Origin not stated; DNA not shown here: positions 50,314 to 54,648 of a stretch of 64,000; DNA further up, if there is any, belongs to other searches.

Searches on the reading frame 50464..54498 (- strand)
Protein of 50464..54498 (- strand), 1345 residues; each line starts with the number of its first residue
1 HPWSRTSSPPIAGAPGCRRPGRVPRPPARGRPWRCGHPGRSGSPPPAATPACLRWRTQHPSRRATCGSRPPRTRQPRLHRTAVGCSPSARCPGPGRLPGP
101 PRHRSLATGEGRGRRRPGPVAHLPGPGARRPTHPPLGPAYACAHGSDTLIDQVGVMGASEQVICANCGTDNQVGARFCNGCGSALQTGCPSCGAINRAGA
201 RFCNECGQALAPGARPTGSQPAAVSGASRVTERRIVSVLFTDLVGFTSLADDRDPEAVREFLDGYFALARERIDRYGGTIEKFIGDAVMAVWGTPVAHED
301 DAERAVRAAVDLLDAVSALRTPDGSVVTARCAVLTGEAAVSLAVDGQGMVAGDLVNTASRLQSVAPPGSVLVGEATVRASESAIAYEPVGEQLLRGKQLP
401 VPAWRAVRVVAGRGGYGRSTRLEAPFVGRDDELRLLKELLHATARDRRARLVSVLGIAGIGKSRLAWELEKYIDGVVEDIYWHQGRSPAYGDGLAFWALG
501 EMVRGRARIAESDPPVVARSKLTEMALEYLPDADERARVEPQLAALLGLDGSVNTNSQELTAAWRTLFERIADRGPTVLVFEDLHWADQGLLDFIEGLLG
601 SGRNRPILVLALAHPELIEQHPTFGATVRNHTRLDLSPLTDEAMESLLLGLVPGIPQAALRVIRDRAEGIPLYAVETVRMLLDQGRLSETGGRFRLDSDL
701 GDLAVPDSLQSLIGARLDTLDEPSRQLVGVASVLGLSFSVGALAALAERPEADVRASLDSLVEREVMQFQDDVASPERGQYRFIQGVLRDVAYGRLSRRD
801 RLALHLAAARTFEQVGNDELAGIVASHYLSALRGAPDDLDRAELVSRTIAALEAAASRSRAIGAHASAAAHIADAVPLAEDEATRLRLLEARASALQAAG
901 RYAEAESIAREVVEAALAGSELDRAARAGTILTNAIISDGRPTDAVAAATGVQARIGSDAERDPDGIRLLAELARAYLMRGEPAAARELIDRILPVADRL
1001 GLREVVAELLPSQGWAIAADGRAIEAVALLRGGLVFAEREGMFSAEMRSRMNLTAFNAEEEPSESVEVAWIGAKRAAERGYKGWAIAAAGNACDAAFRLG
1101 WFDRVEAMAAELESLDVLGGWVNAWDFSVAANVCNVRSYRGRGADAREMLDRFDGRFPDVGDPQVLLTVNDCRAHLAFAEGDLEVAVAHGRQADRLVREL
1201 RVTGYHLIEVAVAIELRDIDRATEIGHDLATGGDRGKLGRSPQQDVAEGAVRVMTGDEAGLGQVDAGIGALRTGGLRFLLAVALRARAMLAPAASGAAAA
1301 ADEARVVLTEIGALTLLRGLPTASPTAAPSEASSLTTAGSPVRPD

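Call 21: search_protein_families(library=pfam, proteins=[window:50464-54498:-], max_evalue=0.001)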
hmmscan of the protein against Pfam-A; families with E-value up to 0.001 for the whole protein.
window:50464-54498:- (1345 aa): 7 families
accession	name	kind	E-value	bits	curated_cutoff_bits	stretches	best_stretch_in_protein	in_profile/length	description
PF13191.12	AAA_16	-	5.7e-20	72.9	32.6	1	425-609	1-166/167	AAA ATPase domain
PF00211.25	Guanylate_cyc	-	2.3e-18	66.9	21.9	1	235-398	8-174/183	Adenylate and Guanylate cyclase catalytic domain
PF24463.1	DUF7577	-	4.1e-11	42.7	28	2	189-210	5-26/27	Domain of unknown function (DUF7577)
PF12773.13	DZR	-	1.6e-10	41.4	27.3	1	164-207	1-45/45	Double zinc ribbon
PF13240.11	Zn_Ribbon_1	-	2.6e-09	37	25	2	189-209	2-22/23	zinc-ribbon domain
PF13248.11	Zn_ribbon_3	-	1.4e-05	24.8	27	1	189-208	5-24/26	zinc-ribbon domain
PF14559.12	TPR_19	-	0.0003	21.5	25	1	939-996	4-54/68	Tetratricopeptide repeat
